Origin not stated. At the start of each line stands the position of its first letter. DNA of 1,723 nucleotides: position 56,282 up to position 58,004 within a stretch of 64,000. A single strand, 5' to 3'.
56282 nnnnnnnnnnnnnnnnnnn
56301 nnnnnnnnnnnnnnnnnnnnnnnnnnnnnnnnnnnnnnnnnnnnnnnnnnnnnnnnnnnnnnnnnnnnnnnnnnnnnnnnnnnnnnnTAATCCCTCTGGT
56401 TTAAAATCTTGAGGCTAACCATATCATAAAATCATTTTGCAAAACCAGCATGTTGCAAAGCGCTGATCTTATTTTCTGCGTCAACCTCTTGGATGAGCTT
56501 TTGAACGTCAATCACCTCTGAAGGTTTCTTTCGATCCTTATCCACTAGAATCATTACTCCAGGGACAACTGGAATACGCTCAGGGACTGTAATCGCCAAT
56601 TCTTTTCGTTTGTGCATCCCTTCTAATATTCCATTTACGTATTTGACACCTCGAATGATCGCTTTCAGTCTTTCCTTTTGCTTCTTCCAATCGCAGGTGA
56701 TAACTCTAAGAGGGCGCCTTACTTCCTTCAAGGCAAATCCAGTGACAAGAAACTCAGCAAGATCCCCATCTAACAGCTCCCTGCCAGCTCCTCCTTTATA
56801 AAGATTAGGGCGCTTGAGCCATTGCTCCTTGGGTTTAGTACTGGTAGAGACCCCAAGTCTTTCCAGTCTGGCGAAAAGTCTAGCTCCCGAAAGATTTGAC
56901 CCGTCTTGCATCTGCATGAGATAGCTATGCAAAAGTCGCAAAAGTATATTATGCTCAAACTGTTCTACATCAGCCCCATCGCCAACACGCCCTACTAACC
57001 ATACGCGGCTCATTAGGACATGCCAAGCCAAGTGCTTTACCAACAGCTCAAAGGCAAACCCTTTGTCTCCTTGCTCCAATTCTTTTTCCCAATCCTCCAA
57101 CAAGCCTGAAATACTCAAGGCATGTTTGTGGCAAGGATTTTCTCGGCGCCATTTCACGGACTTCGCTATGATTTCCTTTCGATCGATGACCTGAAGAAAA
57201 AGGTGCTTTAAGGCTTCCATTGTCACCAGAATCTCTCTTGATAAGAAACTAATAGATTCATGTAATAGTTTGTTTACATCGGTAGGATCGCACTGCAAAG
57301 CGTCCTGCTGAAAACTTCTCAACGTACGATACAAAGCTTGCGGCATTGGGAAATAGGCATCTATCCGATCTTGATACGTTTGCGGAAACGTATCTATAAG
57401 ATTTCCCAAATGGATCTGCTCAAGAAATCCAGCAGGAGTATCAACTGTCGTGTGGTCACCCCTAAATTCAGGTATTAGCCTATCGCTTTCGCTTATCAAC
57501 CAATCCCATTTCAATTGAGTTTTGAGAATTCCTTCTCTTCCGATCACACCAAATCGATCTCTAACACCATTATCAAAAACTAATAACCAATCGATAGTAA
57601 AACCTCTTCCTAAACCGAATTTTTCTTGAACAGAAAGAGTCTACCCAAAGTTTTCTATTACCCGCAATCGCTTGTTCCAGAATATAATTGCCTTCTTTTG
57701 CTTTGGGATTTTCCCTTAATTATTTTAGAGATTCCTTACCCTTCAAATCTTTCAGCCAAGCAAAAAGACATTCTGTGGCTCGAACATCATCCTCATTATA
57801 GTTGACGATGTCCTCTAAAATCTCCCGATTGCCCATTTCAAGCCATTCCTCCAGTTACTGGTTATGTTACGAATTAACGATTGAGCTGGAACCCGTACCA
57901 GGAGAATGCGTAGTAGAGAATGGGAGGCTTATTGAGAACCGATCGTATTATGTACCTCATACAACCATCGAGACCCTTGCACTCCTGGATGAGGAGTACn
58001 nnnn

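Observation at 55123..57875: Integrase-less 2.7-kb two-gene cassette bracketed by 23-nt direct repeats beside tRNA-Ser(UGA): best candidate for an undescribed defence/toxin-type system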

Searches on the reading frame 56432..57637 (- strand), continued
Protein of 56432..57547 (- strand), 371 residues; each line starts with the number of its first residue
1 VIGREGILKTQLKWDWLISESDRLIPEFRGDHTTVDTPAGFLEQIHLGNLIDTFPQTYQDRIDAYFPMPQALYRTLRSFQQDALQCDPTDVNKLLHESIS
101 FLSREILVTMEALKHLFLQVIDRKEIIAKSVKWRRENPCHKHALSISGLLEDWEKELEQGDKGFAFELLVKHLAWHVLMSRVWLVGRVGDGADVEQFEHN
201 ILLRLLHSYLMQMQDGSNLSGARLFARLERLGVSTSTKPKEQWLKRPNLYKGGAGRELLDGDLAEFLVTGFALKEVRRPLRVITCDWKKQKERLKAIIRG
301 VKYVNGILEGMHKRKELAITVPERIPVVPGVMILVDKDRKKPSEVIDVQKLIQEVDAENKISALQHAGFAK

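Call 66: find_homologous_proteins(query=A1, max_evalue=0.01)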
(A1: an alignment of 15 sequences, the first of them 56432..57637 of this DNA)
Query A1 (15 sequences) (401 aa, profile of the alignment): 17 proteins with E <= 0.01 among 8000 candidates.
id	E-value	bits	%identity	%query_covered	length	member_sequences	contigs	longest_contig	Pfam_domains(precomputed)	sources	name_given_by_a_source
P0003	2.6e-211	719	85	97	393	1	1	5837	-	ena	-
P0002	4.0e-211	719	86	98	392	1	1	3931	-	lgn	-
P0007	7.1e-207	705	82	94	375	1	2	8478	-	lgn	-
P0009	1.7e-204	697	57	94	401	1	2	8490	-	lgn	-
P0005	1.4e-201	687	85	90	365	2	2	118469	-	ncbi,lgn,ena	-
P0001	3.3e-201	686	100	93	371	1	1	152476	-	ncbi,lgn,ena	-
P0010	4.5e-199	679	54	94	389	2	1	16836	-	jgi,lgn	jgi:hypothetical protein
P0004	2.0e-189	647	88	87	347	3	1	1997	-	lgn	-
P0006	1.8e-183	628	88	84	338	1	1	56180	-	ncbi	-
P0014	5.2e-181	620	46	94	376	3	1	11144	-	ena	-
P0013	2.6e-177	608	49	91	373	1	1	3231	-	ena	-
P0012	5.7e-149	514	57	70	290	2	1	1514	-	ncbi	-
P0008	5.1e-141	488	85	63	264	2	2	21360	-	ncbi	ncbi:MAG: hypothetical protein AB7H48_04275 [Parachlamydiales bacterium]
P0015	5.8e-121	422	52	58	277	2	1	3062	-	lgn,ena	-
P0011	2.8e-108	380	73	52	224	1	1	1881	-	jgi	-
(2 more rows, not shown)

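Call 67: find_encoding_contigs(protein=P0007, flank=10000, max_places=3)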
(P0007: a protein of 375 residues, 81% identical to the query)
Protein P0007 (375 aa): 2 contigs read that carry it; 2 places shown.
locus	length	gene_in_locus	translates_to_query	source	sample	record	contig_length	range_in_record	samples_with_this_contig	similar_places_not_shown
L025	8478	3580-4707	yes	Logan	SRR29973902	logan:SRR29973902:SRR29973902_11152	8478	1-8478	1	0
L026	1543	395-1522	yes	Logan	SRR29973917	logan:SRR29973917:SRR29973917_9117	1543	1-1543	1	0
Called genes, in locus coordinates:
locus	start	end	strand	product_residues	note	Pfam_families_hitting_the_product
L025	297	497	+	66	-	-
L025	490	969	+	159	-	-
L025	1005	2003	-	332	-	PF12796:Ank_2 (faint), PF00023:Ank (faint), PF13606:Ank_3 (faint), PF13637:Ank_4 (faint)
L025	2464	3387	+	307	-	PF12796:Ank_2, PF23745:ANK_LRRK2 (faint), PF00023:Ank (faint), PF13606:Ank_3 (faint), PF13857:Ank_5 (faint), PF13637:Ank_4 (weak), PF12796:Ank_2, PF13637:Ank_4 (weak)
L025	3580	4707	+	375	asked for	-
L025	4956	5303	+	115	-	-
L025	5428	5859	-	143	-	PF13560:HTH_31 (weak), PF01381:HTH_3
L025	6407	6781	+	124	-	PF03965:Penicillinase_R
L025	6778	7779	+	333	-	PF05569:Peptidase_M56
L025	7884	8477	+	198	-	?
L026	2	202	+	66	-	?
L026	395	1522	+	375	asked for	-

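Call 68: find_encoding_contigs(protein=P0003, flank=10000, max_places=3)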
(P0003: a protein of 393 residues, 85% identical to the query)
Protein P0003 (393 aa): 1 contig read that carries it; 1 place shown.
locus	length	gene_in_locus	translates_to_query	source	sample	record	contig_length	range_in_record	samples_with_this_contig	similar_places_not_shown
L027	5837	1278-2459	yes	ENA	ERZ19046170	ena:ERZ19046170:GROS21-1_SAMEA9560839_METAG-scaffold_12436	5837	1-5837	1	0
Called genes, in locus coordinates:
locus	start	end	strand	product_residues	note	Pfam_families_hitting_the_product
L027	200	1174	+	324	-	PF13482:RNase_H_2, PF11074:DUF2779 (weak)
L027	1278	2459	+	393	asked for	-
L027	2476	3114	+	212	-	-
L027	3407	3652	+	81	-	-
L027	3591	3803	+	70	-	-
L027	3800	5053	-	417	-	PF13657:Couple_hipA (weak), PF07804:HipA_C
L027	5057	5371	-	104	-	PF13560:HTH_31, PF12844:HTH_19 (weak), PF01381:HTH_3 (weak)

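Call 109: find_related_loci(query=A1, collection=viral_contigs, flank=8000)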
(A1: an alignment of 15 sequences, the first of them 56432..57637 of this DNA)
Query A1 (401 aa) in viral_contigs; peptide patterns used: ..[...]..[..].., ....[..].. (x = any residue, [..] = any of these).
37 stretches matched a pattern, but none encodes a relative of the query by tblastn (E <= 1e-3).

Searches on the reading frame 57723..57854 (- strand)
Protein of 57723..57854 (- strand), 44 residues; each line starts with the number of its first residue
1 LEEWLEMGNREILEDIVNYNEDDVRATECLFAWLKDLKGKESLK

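Call 10: search_protein_families(library=pfam, proteins=[window:57723-57854:-], max_evalue=1)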
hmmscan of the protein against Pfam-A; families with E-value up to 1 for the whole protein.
seq(44 aa): 1 family
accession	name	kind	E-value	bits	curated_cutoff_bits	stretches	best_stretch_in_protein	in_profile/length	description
PF13482.12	RNase_H_2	-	4.8e-07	30.3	22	1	2-34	132-164/165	RNase_H superfamily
